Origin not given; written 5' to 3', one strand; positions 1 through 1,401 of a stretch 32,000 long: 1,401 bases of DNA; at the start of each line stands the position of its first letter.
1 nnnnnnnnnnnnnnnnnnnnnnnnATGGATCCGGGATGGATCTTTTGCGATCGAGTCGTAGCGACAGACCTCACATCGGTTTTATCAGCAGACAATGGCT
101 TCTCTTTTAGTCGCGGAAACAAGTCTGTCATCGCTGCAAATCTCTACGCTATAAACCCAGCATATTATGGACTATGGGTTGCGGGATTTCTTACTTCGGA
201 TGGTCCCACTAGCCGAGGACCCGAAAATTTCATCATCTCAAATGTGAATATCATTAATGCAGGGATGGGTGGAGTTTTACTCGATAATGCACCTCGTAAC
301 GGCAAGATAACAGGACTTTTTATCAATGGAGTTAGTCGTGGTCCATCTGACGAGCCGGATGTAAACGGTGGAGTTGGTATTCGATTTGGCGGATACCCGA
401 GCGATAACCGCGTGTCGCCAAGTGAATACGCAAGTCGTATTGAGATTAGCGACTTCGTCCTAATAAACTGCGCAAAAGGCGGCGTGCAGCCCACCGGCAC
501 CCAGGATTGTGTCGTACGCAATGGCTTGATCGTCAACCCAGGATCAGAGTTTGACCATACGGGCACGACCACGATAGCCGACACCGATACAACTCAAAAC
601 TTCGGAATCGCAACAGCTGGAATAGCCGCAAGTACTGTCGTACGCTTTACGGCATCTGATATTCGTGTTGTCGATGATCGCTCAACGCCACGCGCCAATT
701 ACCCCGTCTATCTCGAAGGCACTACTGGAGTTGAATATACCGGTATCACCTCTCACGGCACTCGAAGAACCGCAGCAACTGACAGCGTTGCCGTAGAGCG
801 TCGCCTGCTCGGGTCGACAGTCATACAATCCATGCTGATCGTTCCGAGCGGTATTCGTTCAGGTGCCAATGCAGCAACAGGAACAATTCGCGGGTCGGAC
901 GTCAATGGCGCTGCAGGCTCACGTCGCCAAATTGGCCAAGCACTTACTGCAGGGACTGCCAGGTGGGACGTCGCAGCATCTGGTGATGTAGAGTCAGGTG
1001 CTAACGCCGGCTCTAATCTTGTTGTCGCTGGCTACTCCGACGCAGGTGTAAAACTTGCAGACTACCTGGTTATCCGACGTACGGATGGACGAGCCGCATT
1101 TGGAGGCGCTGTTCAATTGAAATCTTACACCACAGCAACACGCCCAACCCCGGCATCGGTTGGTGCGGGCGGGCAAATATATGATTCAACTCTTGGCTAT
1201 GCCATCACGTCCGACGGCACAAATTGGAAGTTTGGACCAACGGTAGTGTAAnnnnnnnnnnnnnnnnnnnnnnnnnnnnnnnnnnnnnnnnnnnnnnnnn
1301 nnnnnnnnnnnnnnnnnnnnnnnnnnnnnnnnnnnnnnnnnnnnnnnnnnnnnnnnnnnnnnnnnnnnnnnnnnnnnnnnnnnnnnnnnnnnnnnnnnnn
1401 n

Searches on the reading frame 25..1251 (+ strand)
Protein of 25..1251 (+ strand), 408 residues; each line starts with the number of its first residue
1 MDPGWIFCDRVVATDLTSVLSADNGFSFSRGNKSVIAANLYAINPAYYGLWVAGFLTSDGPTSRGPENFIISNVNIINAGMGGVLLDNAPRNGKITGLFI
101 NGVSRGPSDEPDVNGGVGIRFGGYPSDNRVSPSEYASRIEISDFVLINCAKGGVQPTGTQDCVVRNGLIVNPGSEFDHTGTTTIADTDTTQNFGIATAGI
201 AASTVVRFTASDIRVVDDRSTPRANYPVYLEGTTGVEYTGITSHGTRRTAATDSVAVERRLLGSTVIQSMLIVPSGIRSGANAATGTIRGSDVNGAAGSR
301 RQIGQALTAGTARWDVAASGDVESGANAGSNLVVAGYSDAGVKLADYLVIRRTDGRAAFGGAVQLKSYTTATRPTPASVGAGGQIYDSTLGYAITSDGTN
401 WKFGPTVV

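Call 3: search_protein_families(library=pfam, proteins=[window:25-1251:+], max_evalue=1)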
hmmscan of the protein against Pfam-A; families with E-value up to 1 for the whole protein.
window:25-1251:+ (408 aa): 0 families

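Call 5: search_protein_families(library=ncbifam, proteins=[window:25-1251:+], max_evalue=1)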
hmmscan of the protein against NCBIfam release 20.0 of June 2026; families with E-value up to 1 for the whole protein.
window:25-1251:+ (408 aa): 0 families

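Call 6: search_protein_families(library=phrogs, proteins=[window:25-1251:+], max_evalue=1)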
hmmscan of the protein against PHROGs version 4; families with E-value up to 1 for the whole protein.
window:25-1251:+ (408 aa): 3 families
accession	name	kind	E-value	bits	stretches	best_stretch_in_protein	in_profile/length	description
phrog_29706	-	tail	4.3e-168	561.5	1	1-402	238-650/657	tail spike protein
phrog_4013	-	unknown function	2.2e-08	34.2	1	294-401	319-435/659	-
phrog_21915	-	unknown function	0.42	11.4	0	67-78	32-43/60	-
